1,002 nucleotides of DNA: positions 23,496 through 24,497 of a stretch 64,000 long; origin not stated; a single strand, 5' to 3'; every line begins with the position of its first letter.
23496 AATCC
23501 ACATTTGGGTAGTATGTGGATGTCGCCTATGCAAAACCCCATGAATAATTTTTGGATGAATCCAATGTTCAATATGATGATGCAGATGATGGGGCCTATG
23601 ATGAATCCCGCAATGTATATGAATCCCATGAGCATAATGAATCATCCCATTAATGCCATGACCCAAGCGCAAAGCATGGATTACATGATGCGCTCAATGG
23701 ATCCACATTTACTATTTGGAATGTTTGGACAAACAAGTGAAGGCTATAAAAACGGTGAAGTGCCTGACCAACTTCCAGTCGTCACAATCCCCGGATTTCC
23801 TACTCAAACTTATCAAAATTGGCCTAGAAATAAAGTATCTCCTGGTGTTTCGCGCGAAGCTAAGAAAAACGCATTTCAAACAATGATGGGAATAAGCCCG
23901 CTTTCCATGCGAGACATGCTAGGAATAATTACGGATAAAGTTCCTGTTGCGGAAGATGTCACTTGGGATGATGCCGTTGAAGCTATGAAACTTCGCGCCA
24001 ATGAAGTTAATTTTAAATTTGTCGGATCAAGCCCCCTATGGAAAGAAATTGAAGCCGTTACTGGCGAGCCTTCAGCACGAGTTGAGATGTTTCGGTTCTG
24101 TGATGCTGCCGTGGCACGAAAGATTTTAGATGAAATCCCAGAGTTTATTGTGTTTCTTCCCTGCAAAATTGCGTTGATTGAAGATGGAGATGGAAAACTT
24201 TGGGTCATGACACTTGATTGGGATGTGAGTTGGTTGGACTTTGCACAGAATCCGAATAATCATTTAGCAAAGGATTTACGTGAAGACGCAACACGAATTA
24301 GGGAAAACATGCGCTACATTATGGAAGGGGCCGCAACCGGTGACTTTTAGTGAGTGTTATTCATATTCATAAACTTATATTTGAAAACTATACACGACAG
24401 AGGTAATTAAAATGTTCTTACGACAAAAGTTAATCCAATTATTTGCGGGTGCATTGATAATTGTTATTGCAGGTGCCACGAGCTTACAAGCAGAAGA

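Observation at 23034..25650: Three consecutive secreted methionine-rich proteins forming an apparently undescribed family next to sulfur-oxidation genes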

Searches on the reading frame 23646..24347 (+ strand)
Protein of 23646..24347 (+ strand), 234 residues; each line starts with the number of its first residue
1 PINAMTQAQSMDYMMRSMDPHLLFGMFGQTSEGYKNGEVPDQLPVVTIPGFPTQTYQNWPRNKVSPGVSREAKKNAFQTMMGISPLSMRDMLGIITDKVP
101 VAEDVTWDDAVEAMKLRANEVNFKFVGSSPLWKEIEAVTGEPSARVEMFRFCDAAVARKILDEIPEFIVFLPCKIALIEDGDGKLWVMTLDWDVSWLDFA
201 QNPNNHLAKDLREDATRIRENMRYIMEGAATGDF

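Call 54: search_protein_representatives(protein=window:23646-24347:+)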
Query: 234 residues. Proteins with E-value up to 0.001 (for the whole library): 280; up to 1e-10: 139; up to 1e-30: 32. The best 150 are listed.
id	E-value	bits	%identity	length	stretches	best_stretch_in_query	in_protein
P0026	8.2e-123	425.0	78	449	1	1-234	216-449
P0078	1.6e-119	414.2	75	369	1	1-234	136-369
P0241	1.5e-93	329.2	76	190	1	47-233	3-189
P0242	1.1e-87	310.0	61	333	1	2-234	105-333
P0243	7.1e-74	264.8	77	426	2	135-234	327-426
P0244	6.9e-67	242.0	56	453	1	44-233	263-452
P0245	2.4e-53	197.6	50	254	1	62-233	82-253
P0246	4.1e-53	196.9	49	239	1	30-234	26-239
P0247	1.3e-49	185.5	51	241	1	62-234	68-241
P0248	6.3e-49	183.2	49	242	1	62-233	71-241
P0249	8.2e-47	176.3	43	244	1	43-234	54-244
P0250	9.6e-47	176.1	63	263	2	151-234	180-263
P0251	1.7e-46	175.3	43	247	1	38-233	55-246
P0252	4.5e-46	173.9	46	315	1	66-232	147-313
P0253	5.3e-43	163.8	42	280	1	40-234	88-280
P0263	3.2e-33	131.8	36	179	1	76-232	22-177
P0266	7.4e-32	127.3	39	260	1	64-233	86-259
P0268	4.2e-31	124.9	45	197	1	98-234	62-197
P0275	3.3e-27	112.1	45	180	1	96-233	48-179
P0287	1.4e-21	93.7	34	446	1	74-233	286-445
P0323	1.0e-15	74.5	41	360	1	97-234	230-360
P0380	1.9e-10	57.3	31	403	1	34-234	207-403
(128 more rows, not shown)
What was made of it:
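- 23034..24350 (+): A: a 438-aa exported or membrane-tethered DUF302-family protein. Layout: N-terminal hydrophobic segment (res 1-23); variable acidic/Ser/Thr linker (res 24-160); Met-rich block (res 163-232, 23520-23729); subfamily-specific extension (res 233-300); DUF302 core (res about 301-438, 23934-24347) with invariant C356 (24099-24101) and C377 (24162-24164). The DUF302 core boundaries come from the exhaustive phmmer search (call 54).
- Closest known: DUF302 / TT1751-like family. Different: A belongs to a small subfamily of about 280 clusters at 50% identity (call 54).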

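Call 56: list_cluster_members(proteins=[P0242, P0245, P0246, P0249, P0263, P0266, P0275, P0323, P0380, P0287])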
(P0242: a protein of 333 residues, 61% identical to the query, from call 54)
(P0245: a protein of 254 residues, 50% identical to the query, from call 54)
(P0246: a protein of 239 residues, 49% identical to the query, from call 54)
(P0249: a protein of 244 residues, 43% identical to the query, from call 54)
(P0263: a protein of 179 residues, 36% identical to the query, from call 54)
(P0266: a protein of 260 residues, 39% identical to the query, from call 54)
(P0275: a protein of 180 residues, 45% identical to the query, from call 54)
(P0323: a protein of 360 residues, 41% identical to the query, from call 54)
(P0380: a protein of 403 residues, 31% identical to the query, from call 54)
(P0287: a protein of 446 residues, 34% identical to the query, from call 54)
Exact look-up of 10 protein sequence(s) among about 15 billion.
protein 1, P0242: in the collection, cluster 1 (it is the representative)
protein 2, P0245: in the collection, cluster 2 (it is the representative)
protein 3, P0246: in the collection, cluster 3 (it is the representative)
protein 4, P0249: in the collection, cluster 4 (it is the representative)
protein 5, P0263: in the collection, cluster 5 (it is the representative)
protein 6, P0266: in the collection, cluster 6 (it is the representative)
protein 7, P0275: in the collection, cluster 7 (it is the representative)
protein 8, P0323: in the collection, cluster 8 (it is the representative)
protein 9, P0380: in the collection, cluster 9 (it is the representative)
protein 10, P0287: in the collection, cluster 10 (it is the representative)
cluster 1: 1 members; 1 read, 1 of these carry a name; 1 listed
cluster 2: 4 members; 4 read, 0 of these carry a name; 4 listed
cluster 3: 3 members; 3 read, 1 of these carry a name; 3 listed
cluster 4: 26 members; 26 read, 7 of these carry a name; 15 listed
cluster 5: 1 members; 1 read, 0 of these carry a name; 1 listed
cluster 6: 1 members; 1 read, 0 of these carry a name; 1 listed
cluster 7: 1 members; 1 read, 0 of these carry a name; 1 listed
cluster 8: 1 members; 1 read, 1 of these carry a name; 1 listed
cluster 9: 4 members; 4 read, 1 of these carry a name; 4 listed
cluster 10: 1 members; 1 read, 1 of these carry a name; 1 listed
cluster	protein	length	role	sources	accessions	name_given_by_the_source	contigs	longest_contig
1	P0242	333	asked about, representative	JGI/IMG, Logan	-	uncharacterized protein (DUF302 family)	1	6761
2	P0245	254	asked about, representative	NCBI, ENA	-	-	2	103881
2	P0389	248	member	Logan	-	-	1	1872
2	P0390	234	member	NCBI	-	-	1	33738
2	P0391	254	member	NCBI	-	-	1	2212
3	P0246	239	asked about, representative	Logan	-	-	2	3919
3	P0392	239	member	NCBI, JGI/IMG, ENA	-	uncharacterized protein (DUF302 family)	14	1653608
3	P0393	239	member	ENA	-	-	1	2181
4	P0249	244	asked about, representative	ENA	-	-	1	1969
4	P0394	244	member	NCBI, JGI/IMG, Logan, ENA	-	uncharacterized protein (DUF302 family)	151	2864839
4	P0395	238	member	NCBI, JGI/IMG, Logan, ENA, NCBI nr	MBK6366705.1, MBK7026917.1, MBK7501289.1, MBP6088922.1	MAG: DUF302 domain-containing protein [Polaromonas sp.] | DUF302 domain-containing protein [Polaromonas sp.]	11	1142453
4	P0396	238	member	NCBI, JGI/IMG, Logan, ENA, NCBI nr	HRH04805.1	MAG TPA: DUF302 domain-containing protein [Burkholderiaceae bacterium] | DUF302 domain-containing protein [Burkholderiaceae bacterium]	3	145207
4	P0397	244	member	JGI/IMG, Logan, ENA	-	uncharacterized protein (DUF302 family)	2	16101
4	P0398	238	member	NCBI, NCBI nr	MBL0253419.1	MAG: DUF302 domain-containing protein [Polaromonas sp.] | DUF302 domain-containing protein [Polaromonas sp.]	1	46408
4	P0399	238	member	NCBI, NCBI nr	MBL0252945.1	MAG: DUF302 domain-containing protein [Polaromonas sp.] | DUF302 domain-containing protein [Polaromonas sp.]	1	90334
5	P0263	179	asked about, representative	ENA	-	-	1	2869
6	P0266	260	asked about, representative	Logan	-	-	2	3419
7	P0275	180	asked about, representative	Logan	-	-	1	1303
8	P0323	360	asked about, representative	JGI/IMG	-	cytochrome c553/uncharacterized protein (DUF302 family)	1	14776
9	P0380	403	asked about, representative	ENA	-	-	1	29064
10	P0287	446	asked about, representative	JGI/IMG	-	uncharacterized protein (DUF302 family)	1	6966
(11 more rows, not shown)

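Call 57: find_encoding_contigs(protein=P0394, flank=8000, max_places=2)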
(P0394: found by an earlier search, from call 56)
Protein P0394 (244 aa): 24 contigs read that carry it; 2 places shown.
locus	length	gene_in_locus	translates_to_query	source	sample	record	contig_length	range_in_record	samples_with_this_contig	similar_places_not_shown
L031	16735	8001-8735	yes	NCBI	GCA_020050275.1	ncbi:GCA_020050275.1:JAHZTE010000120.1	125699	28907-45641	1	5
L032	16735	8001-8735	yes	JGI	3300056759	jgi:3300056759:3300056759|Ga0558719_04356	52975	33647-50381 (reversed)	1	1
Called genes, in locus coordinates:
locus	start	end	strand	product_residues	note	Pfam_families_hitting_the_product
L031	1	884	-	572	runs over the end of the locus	PF02872:5_nucleotid_C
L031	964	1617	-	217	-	-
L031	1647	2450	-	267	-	PF21342:SoxA-TsdA_cyt-c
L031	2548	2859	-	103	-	PF08770:SoxZ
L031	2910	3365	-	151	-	PF13501:SoxY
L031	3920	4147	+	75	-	PF01206:TusA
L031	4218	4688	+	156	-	PF02635:DsrE (weak), PF13686:DrsE_2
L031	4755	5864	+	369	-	PF04143:Sulf_transp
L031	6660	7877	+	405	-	-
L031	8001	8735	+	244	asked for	PF03625:DUF302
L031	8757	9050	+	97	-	PF04358:DsrC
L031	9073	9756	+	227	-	PF03070:TENA_THI-4, PF14518:Haem_oxygenas_2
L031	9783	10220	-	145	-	-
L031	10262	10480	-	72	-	-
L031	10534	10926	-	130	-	PF00717:Peptidase_S24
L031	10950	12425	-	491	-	PF00111:Fer2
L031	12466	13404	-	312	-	PF02668:TauD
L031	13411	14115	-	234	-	-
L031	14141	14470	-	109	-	PF04358:DsrC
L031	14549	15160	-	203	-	PF09559:Cas6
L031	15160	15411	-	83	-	PF22295:DUF6967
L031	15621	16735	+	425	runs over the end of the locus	PF03460:NIR_SIR_ferr, PF01077:NIR_SIR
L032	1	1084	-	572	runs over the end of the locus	PF02872:5_nucleotid_C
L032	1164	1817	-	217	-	-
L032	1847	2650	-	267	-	PF21342:SoxA-TsdA_cyt-c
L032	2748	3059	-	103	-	PF08770:SoxZ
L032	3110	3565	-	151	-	PF13501:SoxY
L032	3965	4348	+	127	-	PF01206:TusA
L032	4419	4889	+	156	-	PF02635:DsrE (weak), PF13686:DrsE_2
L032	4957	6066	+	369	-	PF04143:Sulf_transp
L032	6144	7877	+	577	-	-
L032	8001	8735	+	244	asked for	PF03625:DUF302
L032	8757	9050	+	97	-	PF04358:DsrC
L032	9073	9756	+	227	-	PF03070:TENA_THI-4, PF14518:Haem_oxygenas_2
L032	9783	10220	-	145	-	-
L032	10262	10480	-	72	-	-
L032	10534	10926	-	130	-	PF00717:Peptidase_S24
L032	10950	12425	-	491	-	PF00111:Fer2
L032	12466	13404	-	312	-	PF02668:TauD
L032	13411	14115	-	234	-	-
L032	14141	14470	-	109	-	PF04358:DsrC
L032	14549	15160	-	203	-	PF09559:Cas6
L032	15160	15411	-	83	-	PF22295:DUF6967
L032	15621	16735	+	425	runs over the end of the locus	PF03460:NIR_SIR_ferr, PF01077:NIR_SIR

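Call 58: find_encoding_contigs(protein=P0380, flank=8000, max_places=2)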
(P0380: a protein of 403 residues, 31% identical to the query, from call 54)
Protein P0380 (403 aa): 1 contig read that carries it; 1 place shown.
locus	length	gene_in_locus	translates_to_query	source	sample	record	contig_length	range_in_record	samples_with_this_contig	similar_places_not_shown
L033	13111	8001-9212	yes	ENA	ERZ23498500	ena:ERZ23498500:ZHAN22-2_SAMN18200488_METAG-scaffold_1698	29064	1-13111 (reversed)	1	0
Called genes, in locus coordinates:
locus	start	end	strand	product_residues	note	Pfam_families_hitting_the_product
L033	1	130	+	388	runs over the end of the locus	PF07894:SACK1 (faint), PF11495:TrmB_EBD_N (faint), PF13091:PLDc_2, PF00614:PLDc (faint), PF13091:PLDc_2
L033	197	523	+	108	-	PF01257:2Fe-2S_thioredx (weak)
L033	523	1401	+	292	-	PF01040:UbiA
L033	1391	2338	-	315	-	PF01073:3Beta_HSD, PF01370:Epimerase, PF04321:RmlD_sub_bind (weak), PF07993:NAD_binding_4 (faint), PF16363:GDP_Man_Dehyd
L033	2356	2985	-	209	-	PF11536:DUF3226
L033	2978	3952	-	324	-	PF13175:AAA_15, PF13304:AAA_21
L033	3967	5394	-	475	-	PF00294:PfkB, PF01256:Carb_kinase (faint), PF08543:Phos_pyr_kin (weak), PF01467:CTP_transf_like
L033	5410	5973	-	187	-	PF13580:SIS_2, PF01380:SIS (weak)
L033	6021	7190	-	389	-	-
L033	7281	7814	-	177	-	PF00702:Hydrolase, PF08645:PNK3P, PF13419:HAD_2, PF13242:Hydrolase_like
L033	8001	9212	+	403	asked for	PF00034:Cytochrom_C (weak), PF13442:Cytochrome_CBB3 (faint), PF00034:Cytochrom_C, PF03625:DUF302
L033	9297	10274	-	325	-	PF00535:Glycos_transf_2, PF13641:Glyco_tranf_2_3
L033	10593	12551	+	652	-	PF00884:Sulfatase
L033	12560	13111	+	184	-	?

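Call 61: search_protein_families(library=pfam, proteins=[L032:6144-7877:+, L031:6660-7877:+, L031:964-1617:-], max_evalue=0.1)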
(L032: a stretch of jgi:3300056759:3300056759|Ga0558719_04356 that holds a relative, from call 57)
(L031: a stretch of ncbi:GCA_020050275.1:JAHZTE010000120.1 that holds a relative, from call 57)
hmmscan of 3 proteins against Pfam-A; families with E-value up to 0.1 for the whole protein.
L032:6144-7877:+ (577 aa): 3 families
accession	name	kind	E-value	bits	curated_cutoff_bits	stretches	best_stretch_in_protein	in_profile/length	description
PF23195.1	UBQLN1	-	1.3e-10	41.2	27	1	515-538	46-69/70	Ubiquilin-1-like domain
PF06078.17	DUF937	-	0.00035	21.5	25.4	0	124-170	18-64/135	Bacterial protein of unknown function (DUF937)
PF13503.11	DUF4123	-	0.031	14.9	25.8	0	74-105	86-117/119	Domain of unknown function (DUF4123)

L031:6660-7877:+ (405 aa): 3 families
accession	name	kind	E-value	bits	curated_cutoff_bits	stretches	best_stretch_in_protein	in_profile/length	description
PF23195.1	UBQLN1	-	3.1e-09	36.8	27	1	343-366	46-69/70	Ubiquilin-1-like domain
PF16730.10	DnaGprimase_HBD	-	3.6e-05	24.2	25.9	0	253-277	11-35/118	DnaG-primase C-terminal, helicase-binding domain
PF06078.17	DUF937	-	0.0013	19.7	25.4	0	79-126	20-68/135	Bacterial protein of unknown function (DUF937)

L031:964-1617:- (217 aa): 1 family
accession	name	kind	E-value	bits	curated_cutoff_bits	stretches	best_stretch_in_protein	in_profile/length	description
PF00034.26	Cytochrom_C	-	0.00016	23.4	21.3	1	126-208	11-86/90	Cytochrome c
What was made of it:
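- Closest known: Met-rich hydrophobic-client binding domains. Same: The repeats follow the pattern M-x-(D/N)-P-x-x-(W/M)-x-x-M. The betaproteobacterial Met-rich proteins hit Pfam UBQLN1 locally (E 1.3e-10; call 61).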

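Call 62: search_solved_structures(query=L032:6144-7877:+, max_evalue=1, show_alignments=3)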
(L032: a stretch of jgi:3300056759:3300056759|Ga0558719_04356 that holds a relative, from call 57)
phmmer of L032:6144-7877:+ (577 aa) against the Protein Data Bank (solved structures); distinct sequences matched with E-value up to 1: 0.

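Call 85: find_encoding_contigs(protein=P0268, flank=7000, max_places=1)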
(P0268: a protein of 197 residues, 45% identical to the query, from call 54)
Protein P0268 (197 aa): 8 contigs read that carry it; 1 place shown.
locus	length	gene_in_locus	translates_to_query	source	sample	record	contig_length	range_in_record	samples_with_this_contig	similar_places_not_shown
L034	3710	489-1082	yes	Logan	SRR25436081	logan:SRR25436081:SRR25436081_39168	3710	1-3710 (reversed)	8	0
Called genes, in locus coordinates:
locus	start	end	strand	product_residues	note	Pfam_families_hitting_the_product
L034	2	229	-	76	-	?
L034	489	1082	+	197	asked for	PF03625:DUF302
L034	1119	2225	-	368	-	PF04230:PS_pyruv_trans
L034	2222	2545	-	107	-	PF03692:CxxCxxCC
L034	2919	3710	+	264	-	?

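Call 86: find_encoding_contigs(protein=P0392, flank=8000, max_places=1)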
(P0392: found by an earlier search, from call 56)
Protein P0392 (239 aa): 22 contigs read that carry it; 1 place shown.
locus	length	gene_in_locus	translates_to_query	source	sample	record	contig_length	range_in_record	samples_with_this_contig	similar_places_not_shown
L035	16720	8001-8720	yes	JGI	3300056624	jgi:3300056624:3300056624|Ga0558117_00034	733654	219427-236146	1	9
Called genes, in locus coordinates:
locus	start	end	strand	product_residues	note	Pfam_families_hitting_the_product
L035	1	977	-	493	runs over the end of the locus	PF20154:LNT_N, PF00795:CN_hydrolase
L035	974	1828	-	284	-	PF21917:NMB0537_N, PF00571:CBS (weak), PF03471:CorC_HlyC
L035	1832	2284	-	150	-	PF02130:YbeY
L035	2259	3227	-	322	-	PF02562:PhoH, PF13245:AAA_19 (weak), PF13604:AAA_30 (weak)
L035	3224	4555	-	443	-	PF00919:UPF0004, PF04055:Radical_SAM, PF01938:TRAM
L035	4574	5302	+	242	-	PF00733:Asn_synthase, PF06508:QueC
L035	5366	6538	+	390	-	PF04143:Sulf_transp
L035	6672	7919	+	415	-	-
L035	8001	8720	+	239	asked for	PF03625:DUF302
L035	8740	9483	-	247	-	PF02683:DsbD_TM, PF13386:DsbD_2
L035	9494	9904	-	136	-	PF00085:Thioredoxin, PF13098:Thioredoxin_2 (faint)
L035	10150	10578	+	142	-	PF00572:Ribosomal_L13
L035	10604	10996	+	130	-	PF00380:Ribosomal_S9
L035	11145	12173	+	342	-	PF01118:Semialdhyde_dh, PF22698:Semialdhyde_dhC_1, PF02774:Semialdhyde_dhC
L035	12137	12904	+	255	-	PF20567:DUF6776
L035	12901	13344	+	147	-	PF04519:Bactofilin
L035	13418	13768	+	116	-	PF01521:Fe-S_biosyn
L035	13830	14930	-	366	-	PF03702:AnmK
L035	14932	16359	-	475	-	PF19425:Csd3_N2 (faint), PF01551:Peptidase_M23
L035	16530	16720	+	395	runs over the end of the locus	PF00579:tRNA-synt_1b, PF22421:SYY_C-terminal (weak), PF13275:S4_2 (weak), PF01479:S4 (weak)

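Call 100: search_protein_families(library=pfam, proteins=[L035:6762-7916:+], max_evalue=10)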
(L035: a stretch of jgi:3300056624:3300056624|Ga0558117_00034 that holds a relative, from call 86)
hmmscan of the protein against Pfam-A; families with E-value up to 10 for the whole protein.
L035:6762-7916:+ (385 aa): 2 families
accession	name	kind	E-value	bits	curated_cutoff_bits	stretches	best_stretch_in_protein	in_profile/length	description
PF23047.1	DUF7038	-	0.0085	16.6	27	0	286-337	27-74/93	Domain of unknown function (DUF7038)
PF00988.28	CPSase_sm_chain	-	0.16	12.2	27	0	293-361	33-96/126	Carbamoyl-phosphate synthase small chain, CPSase domain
